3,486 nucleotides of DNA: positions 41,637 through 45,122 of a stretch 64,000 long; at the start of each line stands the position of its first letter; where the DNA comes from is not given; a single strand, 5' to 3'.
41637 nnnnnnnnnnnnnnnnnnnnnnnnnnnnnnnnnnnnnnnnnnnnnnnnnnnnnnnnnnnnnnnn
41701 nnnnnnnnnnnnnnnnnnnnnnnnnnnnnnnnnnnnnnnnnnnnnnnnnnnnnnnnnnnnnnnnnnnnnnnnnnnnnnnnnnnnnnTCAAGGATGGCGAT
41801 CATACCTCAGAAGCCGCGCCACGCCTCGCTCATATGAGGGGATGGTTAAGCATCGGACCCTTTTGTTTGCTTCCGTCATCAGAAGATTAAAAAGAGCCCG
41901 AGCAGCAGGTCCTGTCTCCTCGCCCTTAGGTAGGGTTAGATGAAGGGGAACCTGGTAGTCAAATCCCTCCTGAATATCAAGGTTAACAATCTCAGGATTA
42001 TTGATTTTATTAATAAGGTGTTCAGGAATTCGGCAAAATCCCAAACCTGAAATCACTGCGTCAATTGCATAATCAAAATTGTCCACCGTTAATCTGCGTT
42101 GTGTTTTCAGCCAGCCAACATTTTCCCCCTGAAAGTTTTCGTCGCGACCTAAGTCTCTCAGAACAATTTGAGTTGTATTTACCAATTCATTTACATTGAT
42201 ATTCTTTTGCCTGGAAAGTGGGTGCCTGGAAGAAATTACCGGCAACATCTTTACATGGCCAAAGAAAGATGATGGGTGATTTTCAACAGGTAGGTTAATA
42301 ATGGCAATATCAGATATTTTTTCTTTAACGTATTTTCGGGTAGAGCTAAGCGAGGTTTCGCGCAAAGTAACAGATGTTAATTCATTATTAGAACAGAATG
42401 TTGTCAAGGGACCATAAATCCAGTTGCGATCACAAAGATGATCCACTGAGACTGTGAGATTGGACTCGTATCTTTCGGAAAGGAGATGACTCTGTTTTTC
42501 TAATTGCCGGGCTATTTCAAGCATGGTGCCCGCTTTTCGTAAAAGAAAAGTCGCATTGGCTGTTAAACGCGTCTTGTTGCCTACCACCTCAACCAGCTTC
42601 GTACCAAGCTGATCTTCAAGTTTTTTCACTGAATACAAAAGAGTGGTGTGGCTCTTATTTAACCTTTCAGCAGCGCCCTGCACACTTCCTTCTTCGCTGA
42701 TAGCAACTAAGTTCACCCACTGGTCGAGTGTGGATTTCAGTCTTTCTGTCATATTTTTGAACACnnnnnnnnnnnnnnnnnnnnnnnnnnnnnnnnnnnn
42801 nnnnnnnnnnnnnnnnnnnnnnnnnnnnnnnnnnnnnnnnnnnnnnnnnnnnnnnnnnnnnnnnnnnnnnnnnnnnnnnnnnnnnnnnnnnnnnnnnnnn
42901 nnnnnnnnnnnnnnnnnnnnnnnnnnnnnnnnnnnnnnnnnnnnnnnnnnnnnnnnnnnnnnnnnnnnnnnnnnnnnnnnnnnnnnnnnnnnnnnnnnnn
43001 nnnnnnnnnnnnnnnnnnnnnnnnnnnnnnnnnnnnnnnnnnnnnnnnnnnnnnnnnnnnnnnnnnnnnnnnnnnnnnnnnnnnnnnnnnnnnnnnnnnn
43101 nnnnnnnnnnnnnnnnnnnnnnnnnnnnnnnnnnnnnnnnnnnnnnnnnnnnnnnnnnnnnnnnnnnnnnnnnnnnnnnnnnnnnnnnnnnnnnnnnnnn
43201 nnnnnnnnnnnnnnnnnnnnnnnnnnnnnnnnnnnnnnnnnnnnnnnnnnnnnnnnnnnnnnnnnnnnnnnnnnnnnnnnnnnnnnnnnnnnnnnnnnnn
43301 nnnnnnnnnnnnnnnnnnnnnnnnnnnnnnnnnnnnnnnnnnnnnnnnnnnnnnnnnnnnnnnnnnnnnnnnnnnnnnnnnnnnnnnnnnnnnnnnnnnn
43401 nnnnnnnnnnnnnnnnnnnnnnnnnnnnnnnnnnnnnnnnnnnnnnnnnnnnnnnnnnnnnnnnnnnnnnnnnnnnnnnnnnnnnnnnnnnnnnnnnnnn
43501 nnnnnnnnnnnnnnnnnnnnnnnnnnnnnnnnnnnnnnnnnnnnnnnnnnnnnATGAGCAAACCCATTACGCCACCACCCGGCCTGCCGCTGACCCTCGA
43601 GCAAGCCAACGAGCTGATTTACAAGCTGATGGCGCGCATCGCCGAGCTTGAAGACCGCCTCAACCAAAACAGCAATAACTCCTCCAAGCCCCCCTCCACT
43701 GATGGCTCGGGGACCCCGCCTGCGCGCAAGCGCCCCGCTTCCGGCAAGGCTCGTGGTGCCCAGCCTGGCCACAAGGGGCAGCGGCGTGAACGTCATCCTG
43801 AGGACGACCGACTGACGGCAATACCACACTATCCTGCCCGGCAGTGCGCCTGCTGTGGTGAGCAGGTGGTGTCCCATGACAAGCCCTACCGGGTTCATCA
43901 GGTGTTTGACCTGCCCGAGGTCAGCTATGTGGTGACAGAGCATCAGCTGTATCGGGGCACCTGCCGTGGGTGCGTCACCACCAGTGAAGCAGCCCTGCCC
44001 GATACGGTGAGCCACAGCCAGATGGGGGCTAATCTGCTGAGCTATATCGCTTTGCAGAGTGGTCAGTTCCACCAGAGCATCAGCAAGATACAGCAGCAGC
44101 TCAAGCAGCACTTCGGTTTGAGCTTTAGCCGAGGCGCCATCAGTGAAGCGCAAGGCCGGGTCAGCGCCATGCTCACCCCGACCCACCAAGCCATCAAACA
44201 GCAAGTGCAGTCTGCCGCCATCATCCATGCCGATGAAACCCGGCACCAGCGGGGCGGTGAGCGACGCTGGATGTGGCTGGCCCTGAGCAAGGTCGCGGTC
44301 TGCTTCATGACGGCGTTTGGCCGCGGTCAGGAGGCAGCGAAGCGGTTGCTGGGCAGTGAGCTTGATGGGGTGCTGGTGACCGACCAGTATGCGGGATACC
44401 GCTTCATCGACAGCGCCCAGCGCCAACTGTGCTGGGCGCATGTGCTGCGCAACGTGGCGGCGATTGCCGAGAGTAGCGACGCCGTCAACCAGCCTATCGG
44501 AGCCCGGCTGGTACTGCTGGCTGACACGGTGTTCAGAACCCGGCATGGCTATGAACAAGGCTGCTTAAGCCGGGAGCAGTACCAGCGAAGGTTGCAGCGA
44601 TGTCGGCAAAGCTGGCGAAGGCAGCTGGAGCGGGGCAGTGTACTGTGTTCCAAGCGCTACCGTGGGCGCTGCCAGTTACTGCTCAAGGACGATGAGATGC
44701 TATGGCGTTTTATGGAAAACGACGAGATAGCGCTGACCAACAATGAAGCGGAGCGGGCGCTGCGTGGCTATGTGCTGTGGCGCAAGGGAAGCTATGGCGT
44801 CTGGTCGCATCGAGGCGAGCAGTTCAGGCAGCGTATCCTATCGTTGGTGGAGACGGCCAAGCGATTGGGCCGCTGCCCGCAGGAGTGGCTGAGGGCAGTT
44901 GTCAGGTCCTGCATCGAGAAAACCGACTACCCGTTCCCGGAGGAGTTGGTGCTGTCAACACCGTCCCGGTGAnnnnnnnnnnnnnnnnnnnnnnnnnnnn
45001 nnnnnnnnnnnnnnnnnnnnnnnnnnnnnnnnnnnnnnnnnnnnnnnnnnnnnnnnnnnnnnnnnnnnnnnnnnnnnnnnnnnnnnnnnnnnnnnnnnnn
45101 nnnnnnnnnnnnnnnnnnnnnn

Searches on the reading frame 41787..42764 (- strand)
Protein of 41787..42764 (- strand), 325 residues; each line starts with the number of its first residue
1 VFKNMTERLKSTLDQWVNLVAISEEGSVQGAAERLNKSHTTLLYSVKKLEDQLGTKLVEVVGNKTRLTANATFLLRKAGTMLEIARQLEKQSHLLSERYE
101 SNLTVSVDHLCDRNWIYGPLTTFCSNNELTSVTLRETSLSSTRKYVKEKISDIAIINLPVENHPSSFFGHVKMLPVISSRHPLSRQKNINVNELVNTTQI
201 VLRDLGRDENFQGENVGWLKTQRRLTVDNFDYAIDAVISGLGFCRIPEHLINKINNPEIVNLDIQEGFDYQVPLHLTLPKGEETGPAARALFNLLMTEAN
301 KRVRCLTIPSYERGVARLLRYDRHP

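Call 87: search_protein_families(library=pfam, proteins=[window:41787-42764:-], max_evalue=0.00001)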
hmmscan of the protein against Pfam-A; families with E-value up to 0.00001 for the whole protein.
window:41787-42764:- (325 aa): 2 families
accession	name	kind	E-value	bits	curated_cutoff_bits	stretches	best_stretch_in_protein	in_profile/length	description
PF03466.25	LysR_substrate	-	4.4e-18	65.9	28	1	101-297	6-206/209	LysR substrate binding domain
PF00126.33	HTH_1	-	1.2e-12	48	26.6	1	13-70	1-58/60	Bacterial regulatory helix-turn-helix protein, lysR family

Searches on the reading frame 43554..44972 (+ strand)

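Call 87: search_protein_families(library=pfam, proteins=[window:43554-44972:+], max_evalue=0.00001)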
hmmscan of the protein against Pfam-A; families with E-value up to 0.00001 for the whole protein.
window:43554-44972:+ (472 aa): 3 families
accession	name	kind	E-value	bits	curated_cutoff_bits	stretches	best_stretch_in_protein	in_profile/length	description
PF03050.20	DDE_Tnp_IS66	-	1.3e-44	153.2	23.1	1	154-422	1-282/284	Transposase IS66 family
PF20042.4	DUF6444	-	3.9e-16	59.9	27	1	23-79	28-85/85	Family of unknown function (DUF6444)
PF13005.12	zf-IS66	-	2.5e-06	28.2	27.3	1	96-140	2-45/46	zinc-finger binding domain of transposase IS66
